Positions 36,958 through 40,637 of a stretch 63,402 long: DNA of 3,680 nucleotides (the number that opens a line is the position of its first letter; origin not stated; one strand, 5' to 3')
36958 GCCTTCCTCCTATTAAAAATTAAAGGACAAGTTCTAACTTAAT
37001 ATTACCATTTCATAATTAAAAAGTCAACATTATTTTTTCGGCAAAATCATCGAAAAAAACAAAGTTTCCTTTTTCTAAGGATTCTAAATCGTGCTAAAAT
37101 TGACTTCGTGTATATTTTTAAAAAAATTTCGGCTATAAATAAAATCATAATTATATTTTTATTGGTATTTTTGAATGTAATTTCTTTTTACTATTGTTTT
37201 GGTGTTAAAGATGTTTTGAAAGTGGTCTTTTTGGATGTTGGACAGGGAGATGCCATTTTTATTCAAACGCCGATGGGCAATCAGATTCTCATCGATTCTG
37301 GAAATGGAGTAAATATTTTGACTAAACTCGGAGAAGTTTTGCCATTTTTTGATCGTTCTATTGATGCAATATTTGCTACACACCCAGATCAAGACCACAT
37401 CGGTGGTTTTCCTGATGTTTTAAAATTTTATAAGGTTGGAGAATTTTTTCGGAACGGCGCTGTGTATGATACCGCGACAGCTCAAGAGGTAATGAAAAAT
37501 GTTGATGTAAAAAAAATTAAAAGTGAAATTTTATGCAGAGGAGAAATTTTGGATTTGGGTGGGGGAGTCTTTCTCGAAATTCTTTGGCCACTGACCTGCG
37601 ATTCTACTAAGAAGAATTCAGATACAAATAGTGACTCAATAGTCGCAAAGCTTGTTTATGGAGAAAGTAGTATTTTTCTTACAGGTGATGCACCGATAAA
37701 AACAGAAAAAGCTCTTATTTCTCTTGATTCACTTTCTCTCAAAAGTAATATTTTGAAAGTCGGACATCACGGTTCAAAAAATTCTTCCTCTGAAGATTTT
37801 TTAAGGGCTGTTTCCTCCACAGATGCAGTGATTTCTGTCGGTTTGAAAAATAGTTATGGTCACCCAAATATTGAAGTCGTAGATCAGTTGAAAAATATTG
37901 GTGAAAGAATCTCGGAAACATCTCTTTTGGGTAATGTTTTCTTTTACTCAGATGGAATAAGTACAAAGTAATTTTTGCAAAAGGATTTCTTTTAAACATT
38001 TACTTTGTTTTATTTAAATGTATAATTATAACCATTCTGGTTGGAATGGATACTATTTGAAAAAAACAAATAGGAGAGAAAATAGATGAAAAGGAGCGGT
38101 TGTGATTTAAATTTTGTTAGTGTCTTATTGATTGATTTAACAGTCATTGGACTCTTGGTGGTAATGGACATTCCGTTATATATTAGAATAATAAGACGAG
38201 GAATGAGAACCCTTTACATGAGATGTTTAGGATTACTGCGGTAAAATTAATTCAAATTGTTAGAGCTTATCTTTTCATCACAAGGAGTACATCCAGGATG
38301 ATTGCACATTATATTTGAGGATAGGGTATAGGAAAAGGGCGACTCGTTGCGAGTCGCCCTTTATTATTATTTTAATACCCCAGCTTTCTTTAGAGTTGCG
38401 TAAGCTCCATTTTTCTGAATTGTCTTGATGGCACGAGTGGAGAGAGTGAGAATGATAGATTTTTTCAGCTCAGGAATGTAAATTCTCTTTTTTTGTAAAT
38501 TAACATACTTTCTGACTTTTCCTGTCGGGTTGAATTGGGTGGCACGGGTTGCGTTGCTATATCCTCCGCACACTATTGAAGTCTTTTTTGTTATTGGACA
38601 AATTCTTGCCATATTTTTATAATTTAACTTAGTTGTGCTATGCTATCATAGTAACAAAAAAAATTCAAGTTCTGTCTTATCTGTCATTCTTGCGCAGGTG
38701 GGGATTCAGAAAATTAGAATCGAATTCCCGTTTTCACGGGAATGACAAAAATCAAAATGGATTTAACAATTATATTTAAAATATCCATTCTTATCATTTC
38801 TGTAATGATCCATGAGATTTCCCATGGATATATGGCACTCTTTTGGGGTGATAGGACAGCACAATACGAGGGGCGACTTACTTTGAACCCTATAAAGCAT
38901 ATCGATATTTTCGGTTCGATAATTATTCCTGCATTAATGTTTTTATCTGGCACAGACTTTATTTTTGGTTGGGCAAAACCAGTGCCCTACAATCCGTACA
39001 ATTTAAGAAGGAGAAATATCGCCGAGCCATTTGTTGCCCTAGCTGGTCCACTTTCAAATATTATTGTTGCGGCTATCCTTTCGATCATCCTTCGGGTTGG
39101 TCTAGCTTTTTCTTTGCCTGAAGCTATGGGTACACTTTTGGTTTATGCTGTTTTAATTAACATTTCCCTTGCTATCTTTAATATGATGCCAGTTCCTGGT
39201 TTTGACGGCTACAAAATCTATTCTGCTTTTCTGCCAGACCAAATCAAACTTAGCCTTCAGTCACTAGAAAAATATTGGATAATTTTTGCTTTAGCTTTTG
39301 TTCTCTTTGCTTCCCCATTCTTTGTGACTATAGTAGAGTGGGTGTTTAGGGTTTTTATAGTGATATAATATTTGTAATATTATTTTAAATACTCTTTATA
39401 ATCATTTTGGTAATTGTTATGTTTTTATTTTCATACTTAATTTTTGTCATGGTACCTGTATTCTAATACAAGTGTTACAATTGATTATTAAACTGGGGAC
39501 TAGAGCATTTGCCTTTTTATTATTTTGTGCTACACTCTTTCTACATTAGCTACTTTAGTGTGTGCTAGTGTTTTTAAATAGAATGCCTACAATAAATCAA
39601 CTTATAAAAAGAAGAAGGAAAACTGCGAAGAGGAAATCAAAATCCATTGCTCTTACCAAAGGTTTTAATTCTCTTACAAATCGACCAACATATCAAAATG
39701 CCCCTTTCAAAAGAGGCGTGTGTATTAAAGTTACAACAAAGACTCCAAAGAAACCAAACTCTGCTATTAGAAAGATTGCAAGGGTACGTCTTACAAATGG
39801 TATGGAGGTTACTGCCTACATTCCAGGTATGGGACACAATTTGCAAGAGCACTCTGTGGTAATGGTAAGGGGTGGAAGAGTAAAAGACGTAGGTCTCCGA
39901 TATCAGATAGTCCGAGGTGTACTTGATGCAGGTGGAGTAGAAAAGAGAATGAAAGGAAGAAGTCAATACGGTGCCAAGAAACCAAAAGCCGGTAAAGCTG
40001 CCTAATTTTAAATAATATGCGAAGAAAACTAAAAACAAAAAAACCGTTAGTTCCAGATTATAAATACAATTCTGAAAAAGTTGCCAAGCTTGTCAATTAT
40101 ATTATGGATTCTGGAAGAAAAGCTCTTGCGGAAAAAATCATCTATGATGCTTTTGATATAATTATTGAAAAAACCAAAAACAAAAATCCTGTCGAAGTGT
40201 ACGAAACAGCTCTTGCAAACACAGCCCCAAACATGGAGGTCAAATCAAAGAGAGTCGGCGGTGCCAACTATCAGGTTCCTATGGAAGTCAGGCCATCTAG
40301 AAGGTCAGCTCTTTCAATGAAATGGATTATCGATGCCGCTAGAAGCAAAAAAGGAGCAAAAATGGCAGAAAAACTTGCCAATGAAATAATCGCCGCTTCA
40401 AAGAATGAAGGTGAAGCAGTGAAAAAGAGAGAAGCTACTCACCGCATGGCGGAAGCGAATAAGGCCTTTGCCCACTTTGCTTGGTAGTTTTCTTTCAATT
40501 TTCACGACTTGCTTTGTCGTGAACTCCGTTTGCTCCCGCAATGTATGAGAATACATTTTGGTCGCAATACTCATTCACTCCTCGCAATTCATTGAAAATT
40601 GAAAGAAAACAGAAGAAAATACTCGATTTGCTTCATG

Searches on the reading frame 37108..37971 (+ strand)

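Call 51: search_protein_families(library=pfam, proteins=[window:37108-37971:+], max_evalue=0.001)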
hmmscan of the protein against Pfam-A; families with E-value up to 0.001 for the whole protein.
window:37108-37971:+ (287 aa): 2 families
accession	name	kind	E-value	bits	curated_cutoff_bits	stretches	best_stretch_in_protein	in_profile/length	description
PF00753.33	Lactamase_B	-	3.5e-12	47.1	22.7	1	43-245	2-195/196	Metallo-beta-lactamase superfamily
PF12706.13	Lactamase_B_2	-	9.6e-05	22.5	27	1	59-194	2-142/200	Beta-lactamase superfamily domain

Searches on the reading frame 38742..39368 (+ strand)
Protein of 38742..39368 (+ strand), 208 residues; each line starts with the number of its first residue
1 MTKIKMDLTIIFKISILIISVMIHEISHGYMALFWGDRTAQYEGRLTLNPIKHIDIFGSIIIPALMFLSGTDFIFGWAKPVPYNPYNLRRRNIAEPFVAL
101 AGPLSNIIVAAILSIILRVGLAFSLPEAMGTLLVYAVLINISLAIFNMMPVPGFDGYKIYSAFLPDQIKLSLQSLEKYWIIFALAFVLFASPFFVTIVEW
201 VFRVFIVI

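Call 110: search_protein_families(library=pfam, proteins=[window:38742-39368:+], max_evalue=0.0001)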
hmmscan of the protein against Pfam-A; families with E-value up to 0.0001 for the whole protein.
window:38742-39368:+ (208 aa): 1 family
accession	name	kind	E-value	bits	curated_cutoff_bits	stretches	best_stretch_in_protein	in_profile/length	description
PF02163.28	Peptidase_M50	-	6.3e-12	45.7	27.2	1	129-188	159-219/221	Peptidase family M50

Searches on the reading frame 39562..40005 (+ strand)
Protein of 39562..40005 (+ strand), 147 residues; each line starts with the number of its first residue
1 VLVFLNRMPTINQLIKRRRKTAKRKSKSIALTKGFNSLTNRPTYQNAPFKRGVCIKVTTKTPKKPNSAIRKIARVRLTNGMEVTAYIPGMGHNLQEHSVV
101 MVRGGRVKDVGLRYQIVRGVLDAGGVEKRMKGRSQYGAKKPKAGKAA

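Call 110: search_protein_families(library=pfam, proteins=[window:39562-40005:+], max_evalue=0.0001)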
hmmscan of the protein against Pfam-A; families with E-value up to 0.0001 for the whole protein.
window:39562-40005:+ (147 aa): 1 family
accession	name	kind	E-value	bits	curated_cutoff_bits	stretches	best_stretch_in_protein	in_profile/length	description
PF00164.32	Ribosom_S12_S23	-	1.4e-32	112.1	22.3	1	41-142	5-109/110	Ribosomal protein S12/S23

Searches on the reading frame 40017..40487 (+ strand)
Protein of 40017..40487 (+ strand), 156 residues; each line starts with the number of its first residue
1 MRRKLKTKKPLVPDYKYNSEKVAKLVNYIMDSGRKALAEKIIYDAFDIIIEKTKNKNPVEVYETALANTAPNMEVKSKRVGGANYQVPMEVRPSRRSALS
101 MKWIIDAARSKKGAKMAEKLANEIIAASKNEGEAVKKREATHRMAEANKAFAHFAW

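Call 110: search_protein_families(library=pfam, proteins=[window:40017-40487:+], max_evalue=0.0001)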
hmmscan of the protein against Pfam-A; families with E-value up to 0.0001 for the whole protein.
window:40017-40487:+ (156 aa): 1 family
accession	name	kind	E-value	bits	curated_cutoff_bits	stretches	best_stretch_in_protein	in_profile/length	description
PF00177.27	Ribosomal_S7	-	5.1e-59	198.6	24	1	1-149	1-148/148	Ribosomal protein S7p/S5e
